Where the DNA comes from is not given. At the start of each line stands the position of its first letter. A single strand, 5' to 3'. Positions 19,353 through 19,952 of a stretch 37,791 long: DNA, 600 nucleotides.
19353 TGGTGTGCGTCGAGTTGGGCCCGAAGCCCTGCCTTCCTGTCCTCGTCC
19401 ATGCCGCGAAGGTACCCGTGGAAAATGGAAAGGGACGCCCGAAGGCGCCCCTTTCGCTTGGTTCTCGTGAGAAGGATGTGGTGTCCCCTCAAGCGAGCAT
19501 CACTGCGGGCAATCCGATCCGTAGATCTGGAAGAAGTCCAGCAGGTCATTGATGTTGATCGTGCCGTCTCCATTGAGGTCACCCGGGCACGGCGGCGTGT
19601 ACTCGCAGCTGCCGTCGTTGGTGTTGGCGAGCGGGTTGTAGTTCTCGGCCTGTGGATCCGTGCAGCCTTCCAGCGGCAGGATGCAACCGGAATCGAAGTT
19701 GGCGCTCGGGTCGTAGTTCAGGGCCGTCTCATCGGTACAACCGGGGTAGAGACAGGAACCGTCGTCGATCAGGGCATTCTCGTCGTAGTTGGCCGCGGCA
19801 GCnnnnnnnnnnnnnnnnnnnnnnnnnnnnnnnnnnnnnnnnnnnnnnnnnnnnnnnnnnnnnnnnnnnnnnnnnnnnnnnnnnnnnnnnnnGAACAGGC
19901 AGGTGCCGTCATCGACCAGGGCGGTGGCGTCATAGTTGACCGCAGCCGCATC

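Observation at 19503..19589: No T9SS sorting domain; a lone Cys-bracketed dockerin-like motif ends the giant protein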

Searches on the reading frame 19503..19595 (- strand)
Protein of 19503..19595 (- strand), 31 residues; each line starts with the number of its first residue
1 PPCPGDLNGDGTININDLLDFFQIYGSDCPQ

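Call 9: search_protein_families(library=pfam, proteins=[window:19503-19589:-], max_evalue=10)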
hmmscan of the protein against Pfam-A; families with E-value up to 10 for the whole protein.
seq(29 aa): 6 families
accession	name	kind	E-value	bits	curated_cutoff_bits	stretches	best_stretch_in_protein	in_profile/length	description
PF00036.39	EF-hand_1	-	0.0018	18.1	25.4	1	4-21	10-27/29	EF hand domain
PF00404.24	Dockerin_1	-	0.0025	18.4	22.9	1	2-17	1-16/57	Dockerin type I domain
PF13405.12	EF-hand_6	-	0.0055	16.8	25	1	4-24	10-30/30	EF-hand domain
PF13499.12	EF-hand_7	-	0.017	15.9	30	1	4-22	12-30/67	EF-hand domain pair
PF13202.12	EF-hand_5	-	0.02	14.8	25.9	1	4-18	9-23/25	EF hand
PF13833.12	EF-hand_8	-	0.13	12.5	28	1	3-22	34-53/54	EF-hand domain pair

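Call 11: search_protein_families(library=ncbifam, proteins=[window:19503-19589:-], max_evalue=10)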
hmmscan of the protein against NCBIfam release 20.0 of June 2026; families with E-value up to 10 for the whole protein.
seq(29 aa): 1 family
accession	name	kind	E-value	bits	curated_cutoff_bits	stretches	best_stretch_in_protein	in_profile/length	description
NF041540.1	dockerin_GC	domain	0.0051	17.2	29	1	1-25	1-32/67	GC-type dockerin domain-anchored protein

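Call 23: search_protein_representatives(protein=window:19503-19595:-)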
Query: 31 residues. Proteins with E-value up to 0.001 (for the whole library): 2359; up to 1e-10: 35; up to 1e-30: 0. The best 150 are listed.
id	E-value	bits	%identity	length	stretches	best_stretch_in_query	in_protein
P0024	4.6e-18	77.8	44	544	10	2-27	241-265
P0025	9.8e-18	76.8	47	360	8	1-30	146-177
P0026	1.2e-17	76.6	56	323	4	3-28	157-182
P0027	9.6e-17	73.8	52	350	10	2-19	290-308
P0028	1.6e-16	73.1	66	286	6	2-19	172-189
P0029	2.2e-16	72.7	61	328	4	3-26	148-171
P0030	3.7e-16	72.0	44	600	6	4-30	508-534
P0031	2.4e-15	69.5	40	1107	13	3-26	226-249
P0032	5.0e-15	68.6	55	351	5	3-22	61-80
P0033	6.4e-15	68.2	42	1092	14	5-26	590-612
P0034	3.6e-14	65.9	48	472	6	3-21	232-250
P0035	5.4e-14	65.4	44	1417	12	3-29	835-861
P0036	5.6e-14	65.4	47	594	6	2-23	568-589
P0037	6.4e-14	65.2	55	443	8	4-27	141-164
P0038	1.2e-13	64.3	50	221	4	1-30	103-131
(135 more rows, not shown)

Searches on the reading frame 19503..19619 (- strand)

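Call 11: search_protein_families(library=ncbifam, proteins=[window:19503-19619:-], max_evalue=10)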
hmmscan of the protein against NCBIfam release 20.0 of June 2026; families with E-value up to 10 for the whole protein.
seq(39 aa): 1 family
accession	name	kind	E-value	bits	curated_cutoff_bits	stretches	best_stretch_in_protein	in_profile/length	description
NF041540.1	dockerin_GC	domain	0.0089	16.4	29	1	11-34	1-31/67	GC-type dockerin domain-anchored protein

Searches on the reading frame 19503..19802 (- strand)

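Call 8: search_protein_families(library=ncbifam, proteins=[window:19503-19802:-], max_evalue=10)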
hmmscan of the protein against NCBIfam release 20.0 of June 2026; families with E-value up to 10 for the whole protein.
window:19503-19802:- (100 aa): 0 families

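Call 9: search_protein_families(library=pfam, proteins=[window:19503-19802:-], max_evalue=10)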
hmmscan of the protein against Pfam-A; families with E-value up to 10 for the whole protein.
window:19503-19802:- (100 aa): 5 families
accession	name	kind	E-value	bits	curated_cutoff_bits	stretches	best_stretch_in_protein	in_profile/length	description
PF00036.39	EF-hand_1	-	0.018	15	25.4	1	75-91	10-26/29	EF hand domain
PF00404.24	Dockerin_1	-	0.026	15.2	22.9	1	73-88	1-16/57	Dockerin type I domain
PF13405.12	EF-hand_6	-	0.055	13.7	25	1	75-95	10-30/30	EF-hand domain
PF13202.12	EF-hand_5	-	0.21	11.6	25.9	1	75-89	9-23/25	EF hand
PF13499.12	EF-hand_7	-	0.22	12.3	30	1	75-93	12-30/67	EF-hand domain pair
